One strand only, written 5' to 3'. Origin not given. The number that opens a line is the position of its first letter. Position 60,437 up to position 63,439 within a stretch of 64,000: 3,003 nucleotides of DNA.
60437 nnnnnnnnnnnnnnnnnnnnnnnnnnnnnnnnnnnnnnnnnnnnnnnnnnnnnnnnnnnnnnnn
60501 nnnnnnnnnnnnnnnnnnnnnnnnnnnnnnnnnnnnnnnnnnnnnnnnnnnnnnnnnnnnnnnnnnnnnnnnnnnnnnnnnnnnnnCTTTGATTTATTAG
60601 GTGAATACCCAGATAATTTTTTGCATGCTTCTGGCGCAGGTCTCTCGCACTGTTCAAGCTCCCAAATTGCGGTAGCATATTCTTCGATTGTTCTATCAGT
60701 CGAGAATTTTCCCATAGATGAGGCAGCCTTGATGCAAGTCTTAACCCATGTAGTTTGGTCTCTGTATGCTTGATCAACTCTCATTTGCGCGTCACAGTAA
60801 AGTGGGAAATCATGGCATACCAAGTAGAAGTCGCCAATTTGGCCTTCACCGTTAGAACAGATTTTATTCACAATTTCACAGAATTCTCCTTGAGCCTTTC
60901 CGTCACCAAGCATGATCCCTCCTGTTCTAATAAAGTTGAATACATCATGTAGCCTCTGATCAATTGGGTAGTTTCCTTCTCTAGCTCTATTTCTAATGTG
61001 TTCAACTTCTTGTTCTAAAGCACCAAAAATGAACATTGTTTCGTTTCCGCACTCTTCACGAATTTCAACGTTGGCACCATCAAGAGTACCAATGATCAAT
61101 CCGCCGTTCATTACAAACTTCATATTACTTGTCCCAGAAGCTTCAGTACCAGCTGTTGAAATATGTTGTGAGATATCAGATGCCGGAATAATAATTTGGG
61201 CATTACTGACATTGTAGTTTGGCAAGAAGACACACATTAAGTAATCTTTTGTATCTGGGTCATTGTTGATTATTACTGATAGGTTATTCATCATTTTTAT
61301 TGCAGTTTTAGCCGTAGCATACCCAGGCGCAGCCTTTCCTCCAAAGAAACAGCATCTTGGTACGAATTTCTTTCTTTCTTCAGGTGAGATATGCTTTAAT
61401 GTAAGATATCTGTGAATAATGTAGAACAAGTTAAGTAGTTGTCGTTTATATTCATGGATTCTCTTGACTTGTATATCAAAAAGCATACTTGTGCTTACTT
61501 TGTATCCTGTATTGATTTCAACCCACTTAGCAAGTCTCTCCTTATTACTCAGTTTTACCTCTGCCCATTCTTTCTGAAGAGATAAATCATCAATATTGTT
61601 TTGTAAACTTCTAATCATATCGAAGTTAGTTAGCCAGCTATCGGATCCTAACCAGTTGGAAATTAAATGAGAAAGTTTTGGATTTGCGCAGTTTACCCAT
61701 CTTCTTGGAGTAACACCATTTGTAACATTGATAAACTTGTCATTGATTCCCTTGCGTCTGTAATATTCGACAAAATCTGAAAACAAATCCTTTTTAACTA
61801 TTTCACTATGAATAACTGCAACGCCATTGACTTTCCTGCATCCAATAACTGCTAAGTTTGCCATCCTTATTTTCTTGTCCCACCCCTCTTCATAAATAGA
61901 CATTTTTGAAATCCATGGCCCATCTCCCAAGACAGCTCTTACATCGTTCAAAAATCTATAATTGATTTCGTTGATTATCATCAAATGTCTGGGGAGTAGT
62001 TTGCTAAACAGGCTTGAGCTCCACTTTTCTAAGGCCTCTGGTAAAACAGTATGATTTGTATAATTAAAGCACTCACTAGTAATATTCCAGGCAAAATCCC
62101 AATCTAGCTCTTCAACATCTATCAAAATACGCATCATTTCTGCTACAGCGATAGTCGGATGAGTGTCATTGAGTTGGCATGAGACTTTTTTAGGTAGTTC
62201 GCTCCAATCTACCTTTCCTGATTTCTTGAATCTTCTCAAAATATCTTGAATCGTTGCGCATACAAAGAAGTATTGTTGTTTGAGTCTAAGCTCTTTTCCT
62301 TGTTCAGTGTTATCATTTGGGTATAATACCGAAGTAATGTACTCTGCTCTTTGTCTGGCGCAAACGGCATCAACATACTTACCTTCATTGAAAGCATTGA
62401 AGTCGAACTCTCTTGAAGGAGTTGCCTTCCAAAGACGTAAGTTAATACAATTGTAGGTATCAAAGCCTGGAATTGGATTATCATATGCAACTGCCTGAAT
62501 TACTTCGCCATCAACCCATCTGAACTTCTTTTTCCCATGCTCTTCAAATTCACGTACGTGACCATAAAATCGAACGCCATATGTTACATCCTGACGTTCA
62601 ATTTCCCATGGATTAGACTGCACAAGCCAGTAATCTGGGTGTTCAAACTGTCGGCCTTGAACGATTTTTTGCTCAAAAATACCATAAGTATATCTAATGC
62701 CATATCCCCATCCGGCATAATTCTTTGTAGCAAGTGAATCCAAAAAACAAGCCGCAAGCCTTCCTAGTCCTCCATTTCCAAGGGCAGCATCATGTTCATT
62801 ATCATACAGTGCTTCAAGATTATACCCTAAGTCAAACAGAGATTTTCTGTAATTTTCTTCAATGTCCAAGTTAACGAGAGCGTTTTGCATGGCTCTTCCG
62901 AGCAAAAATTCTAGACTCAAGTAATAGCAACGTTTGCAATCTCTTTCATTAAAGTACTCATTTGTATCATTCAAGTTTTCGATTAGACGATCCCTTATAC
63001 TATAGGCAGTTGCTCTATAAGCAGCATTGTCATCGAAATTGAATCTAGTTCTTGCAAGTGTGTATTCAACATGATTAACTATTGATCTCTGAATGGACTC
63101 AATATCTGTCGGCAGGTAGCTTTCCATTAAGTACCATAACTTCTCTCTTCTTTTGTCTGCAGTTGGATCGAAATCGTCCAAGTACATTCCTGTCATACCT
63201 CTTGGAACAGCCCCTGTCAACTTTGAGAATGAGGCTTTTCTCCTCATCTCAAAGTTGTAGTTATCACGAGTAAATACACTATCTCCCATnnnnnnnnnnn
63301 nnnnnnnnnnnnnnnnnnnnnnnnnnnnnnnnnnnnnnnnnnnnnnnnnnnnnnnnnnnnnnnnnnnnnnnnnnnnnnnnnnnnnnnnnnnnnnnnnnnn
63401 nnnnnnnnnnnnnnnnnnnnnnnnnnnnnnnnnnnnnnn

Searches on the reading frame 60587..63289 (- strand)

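Call 57: search_protein_families(library=pfam, proteins=[window:60587-63289:-], max_evalue=0.00001)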
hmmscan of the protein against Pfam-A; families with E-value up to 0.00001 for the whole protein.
window:60587-63289:- (901 aa): 1 family
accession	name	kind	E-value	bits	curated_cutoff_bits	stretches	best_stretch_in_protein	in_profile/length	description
PF00343.26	Phosphorylase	-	4.6e-298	990.9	27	1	153-877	3-712/713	Carbohydrate phosphorylase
